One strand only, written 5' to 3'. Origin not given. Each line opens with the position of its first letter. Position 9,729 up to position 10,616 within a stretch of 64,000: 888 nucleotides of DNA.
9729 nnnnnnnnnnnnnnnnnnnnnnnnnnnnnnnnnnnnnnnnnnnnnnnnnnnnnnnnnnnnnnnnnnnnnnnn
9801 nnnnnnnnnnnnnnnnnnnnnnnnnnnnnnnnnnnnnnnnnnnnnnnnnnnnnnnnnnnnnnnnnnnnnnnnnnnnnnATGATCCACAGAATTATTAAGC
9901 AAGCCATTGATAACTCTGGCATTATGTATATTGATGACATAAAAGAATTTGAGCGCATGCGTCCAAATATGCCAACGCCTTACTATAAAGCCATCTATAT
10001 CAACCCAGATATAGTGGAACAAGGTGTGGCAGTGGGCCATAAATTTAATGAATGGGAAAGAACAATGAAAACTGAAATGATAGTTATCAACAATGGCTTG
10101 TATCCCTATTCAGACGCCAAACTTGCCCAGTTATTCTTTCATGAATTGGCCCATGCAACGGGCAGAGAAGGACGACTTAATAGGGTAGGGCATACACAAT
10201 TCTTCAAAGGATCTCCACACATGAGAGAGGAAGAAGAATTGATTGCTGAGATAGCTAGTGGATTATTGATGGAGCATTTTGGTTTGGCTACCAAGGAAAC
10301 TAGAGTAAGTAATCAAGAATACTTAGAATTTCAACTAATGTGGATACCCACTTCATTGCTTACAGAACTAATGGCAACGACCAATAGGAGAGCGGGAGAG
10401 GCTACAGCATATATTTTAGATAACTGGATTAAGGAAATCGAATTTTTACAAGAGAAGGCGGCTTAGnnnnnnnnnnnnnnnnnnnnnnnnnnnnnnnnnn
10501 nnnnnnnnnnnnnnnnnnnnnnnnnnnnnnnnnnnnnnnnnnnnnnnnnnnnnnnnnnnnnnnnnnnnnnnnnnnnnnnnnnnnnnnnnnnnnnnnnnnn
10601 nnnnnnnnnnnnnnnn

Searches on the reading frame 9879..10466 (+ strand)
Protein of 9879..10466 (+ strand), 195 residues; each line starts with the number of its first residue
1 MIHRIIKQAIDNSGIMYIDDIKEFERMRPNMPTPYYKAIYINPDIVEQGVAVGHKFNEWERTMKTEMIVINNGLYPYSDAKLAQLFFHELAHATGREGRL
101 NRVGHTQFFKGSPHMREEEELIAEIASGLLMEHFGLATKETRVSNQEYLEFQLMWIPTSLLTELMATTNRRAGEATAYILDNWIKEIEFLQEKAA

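Call 81: search_protein_families(library=pfam, proteins=[window:9879-10466:+], max_evalue=0.001)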
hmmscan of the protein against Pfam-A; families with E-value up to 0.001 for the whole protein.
window:9879-10466:+ (195 aa): 1 family
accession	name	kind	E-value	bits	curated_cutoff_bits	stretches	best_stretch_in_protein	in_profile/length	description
PF18818.7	MPTase-PolyVal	-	5.4e-09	36.6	27.5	1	79-150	41-107/126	Zincin-like metallopeptidase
